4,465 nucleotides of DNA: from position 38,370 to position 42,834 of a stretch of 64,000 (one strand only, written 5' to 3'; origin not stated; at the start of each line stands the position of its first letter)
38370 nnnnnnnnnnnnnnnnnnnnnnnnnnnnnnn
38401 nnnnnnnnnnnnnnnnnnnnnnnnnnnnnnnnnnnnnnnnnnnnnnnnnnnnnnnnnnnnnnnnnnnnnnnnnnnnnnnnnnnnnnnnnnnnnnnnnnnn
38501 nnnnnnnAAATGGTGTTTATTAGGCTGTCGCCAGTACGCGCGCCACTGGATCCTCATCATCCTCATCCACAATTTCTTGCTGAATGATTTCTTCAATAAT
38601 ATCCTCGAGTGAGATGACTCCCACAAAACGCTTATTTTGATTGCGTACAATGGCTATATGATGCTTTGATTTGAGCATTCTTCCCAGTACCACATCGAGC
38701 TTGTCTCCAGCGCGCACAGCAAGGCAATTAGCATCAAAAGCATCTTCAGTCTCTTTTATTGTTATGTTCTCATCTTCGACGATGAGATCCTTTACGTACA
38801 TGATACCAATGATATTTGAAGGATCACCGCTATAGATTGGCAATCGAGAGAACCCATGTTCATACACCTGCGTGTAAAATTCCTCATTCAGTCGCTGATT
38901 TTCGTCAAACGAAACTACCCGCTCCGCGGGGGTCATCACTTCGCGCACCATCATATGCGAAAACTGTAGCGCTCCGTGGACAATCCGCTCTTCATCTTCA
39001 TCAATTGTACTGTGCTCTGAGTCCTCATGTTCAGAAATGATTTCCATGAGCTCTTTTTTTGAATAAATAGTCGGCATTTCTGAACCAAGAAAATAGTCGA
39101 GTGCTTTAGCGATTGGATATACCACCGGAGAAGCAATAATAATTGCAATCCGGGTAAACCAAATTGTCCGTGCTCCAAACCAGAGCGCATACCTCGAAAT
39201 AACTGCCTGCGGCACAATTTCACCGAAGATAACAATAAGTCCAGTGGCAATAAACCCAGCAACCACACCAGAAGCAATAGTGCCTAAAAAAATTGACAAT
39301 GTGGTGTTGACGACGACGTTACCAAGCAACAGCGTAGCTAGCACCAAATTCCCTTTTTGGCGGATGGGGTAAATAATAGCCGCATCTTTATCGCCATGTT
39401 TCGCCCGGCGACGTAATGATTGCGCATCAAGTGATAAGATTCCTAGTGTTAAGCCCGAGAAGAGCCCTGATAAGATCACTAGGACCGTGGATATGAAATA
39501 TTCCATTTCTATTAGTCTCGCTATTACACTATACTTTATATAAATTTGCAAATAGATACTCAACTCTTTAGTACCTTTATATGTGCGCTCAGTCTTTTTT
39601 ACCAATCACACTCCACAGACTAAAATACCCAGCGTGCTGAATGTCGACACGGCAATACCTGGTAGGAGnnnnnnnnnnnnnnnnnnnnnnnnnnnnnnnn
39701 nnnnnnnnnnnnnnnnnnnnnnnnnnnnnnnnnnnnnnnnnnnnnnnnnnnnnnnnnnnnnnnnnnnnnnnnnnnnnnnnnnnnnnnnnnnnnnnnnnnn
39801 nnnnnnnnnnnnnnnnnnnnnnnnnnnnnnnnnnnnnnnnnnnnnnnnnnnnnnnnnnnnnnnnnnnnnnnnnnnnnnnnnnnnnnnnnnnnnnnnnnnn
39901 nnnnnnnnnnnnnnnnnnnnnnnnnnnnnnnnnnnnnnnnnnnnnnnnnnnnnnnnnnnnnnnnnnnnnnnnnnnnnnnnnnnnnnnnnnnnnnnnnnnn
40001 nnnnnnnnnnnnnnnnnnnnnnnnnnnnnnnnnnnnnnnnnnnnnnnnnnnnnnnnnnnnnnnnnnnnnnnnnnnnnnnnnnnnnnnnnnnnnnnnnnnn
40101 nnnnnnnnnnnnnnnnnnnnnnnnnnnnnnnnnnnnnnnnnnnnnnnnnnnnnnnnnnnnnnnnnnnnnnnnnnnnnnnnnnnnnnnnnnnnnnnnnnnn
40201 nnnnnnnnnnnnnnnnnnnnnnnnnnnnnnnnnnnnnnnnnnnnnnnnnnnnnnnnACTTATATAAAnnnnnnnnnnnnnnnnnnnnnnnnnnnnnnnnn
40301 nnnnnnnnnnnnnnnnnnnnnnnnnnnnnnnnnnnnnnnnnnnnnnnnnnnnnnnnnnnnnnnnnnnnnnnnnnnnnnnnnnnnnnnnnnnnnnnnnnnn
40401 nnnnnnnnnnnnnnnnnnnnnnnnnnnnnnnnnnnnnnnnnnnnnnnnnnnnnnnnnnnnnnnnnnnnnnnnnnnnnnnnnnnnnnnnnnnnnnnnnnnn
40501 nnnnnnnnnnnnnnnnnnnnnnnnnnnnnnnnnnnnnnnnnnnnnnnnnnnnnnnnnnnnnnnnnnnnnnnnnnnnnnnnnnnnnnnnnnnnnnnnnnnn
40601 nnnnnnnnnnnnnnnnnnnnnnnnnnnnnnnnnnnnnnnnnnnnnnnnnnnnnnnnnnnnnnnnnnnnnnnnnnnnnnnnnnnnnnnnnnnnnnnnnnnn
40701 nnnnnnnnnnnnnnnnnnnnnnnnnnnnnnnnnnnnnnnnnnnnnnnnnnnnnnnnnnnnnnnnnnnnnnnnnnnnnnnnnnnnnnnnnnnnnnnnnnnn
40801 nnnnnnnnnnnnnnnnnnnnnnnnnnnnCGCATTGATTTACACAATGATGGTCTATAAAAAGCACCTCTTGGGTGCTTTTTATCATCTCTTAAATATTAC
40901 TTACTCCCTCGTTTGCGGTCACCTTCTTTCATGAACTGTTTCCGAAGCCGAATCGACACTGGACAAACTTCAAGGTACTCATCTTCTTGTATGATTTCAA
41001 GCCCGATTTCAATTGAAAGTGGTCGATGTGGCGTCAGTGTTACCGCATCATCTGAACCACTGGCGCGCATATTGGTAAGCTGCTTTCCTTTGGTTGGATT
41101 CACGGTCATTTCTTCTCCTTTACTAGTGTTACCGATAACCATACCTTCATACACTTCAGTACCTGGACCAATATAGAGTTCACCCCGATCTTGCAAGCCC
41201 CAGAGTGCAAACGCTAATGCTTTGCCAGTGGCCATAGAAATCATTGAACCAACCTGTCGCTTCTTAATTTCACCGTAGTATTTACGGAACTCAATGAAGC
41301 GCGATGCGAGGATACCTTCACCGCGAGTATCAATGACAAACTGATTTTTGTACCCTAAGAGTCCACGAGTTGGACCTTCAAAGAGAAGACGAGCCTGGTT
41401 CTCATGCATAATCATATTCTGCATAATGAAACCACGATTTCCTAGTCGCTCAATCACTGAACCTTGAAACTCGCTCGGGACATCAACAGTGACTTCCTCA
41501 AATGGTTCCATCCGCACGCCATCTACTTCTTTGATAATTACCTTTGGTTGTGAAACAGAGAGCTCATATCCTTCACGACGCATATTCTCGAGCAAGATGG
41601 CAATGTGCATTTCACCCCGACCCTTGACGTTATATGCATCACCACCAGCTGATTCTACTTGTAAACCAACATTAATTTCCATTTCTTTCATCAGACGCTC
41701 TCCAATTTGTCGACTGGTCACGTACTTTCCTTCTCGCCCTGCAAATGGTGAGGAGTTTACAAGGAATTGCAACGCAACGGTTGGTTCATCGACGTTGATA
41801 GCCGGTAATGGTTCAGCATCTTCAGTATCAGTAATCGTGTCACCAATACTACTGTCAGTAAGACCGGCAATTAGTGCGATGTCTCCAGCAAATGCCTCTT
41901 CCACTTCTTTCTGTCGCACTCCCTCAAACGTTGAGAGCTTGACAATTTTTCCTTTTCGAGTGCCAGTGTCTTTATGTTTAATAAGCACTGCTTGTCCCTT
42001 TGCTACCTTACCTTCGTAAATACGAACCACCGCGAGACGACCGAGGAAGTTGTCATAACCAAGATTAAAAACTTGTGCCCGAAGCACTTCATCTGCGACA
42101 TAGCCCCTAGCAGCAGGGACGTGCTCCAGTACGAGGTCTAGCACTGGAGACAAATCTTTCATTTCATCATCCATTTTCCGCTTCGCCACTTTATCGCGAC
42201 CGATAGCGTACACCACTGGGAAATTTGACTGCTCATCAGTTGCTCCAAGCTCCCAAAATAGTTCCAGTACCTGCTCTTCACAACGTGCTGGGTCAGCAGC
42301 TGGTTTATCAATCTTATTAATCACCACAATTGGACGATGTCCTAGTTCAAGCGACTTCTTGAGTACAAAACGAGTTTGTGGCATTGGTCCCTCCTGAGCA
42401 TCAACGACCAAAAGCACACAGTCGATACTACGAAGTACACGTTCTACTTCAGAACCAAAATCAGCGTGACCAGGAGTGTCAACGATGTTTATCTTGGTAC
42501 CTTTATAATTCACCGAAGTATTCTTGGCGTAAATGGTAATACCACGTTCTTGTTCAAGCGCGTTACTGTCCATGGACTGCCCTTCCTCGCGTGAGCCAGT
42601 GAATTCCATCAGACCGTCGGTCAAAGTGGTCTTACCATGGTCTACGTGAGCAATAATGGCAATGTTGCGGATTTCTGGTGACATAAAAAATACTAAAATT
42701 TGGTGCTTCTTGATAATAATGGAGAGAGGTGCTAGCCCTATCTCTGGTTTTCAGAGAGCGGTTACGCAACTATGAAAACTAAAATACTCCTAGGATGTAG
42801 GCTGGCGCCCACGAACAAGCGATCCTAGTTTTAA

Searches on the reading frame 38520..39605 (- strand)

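Call 12: search_protein_families(library=pfam, proteins=[window:38520-39605:-], max_evalue=0.001)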
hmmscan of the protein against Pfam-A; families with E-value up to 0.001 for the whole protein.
window:38520-39605:- (361 aa): 2 families
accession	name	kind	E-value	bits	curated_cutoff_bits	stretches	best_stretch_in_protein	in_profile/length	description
PF01595.25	CNNM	-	1.5e-36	126.2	28.4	1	38-203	2-179/181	Cyclin M transmembrane N-terminal domain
PF00571.33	CBS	-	4.5e-12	46.6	24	1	293-340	8-55/57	CBS domain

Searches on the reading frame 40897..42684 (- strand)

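Call 12: search_protein_families(library=pfam, proteins=[window:40897-42684:-], max_evalue=0.001)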
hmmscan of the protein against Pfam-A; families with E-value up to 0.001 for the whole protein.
window:40897-42684:- (595 aa): 8 families
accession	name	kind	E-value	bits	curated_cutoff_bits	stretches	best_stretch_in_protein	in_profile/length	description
PF00009.33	GTP_EFTU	-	2.7e-52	177.6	26.5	1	4-190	2-187/188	Elongation factor Tu GTP binding domain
PF21018.2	BipA_C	-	2.2e-40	137.3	23.8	1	479-586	2-109/110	TypA/BipA C-terminal domain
PF00679.30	EFG_C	-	4.1e-16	59.2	27.9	1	392-476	3-88/89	Elongation factor G C-terminus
PF22042.2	EF-G_D2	-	1.8e-12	47.6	27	1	202-286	3-83/84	Elongation factor G domain 2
PF03144.31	GTP_EFTU_D2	-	7.5e-12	45.9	30.3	1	215-285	1-73/73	Elongation factor Tu domain 2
PF01926.29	MMR_HSR1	-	5.6e-08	33.3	21.9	1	8-124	2-113/113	50S ribosome-binding GTPase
PF02421.24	FeoB_N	-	0.0001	22.3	27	1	47-140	31-130/156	Ferrous iron transport protein B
PF00735.24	Septin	-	0.00067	19.4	26.2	0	8-76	7-75/280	Septin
